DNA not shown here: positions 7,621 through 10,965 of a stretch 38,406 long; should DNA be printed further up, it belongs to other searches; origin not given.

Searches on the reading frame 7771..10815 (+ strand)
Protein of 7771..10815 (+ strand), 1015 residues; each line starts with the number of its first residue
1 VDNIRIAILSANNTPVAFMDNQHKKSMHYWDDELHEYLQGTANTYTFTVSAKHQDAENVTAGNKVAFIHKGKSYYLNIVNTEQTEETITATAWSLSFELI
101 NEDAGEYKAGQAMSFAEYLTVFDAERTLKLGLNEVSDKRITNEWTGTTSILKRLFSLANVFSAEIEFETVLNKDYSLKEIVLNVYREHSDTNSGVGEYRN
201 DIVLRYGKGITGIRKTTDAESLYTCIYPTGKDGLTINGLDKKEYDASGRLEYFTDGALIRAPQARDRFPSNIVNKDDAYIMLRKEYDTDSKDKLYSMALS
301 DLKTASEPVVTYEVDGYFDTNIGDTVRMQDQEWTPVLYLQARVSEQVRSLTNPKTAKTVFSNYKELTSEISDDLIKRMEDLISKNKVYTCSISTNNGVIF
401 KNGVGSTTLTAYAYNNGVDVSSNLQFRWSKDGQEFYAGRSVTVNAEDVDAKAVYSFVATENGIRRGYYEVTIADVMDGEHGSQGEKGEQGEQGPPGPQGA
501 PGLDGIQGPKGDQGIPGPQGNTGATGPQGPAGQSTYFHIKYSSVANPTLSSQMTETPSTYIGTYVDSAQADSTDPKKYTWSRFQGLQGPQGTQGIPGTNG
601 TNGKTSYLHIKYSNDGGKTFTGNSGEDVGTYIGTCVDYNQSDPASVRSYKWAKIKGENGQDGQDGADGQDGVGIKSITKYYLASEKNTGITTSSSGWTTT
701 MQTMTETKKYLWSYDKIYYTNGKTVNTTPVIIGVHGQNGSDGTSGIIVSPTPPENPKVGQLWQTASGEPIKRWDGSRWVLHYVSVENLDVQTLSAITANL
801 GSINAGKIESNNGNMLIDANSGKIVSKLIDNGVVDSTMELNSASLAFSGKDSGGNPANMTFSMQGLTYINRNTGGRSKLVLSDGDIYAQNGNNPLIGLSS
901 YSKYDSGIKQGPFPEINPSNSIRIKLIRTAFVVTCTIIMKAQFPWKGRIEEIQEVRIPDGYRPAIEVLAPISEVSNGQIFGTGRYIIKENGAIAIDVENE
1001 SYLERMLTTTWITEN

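Call 33: search_protein_families(library=pfam, proteins=[window:7771-10815:+], max_evalue=0.1)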
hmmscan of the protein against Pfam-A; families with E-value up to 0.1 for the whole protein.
window:7771-10815:+ (1015 aa): 3 families
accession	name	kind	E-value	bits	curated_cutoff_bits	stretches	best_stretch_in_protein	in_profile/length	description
PF01391.23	Collagen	-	1.7e-12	47.3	27.2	1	478-533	1-56/60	Collagen triple helix repeat (20 copies)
PF06605.17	Prophage_tail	-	1e-09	38.9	31.3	1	139-365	46-241/250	Prophage endopeptidase tail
PF21470.2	BppU-like_C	-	0.0006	20.3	27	1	560-581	3-24/59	Minor structural protein 5-like, C-terminal domain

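Call 90: search_protein_families(library=ncbifam, proteins=[window:7771-10815:+], max_evalue=0.01)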
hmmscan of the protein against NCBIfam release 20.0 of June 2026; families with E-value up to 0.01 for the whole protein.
window:7771-10815:+ (1015 aa): 5 families
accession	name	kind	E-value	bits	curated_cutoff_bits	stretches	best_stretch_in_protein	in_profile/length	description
NF038329.2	gly_rich_SclB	equivalog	4.7e-13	48.8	325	1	477-671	152-310/442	LPXTG-anchored collagen-like adhesin Scl2/SclB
NF046116.1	adhesin_Lcl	equivalog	6.8e-09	34.8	500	1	477-675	89-278/431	collagen-like adhesin Lcl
NF038330.1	adhesin_SclA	exception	1.1e-07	31.8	400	1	475-557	195-277/405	LPXTG-anchored collagen-like adhesin Scl1/SclA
TIGR01665.1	put_anti_recept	subfamily_domain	6.3e-07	28.9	26.75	1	42-360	12-315/316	phage tail spike protein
TIGR01691.1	enolase-ppase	equivalog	0.001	18.5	128.1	1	338-446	25-129/224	acireductone synthase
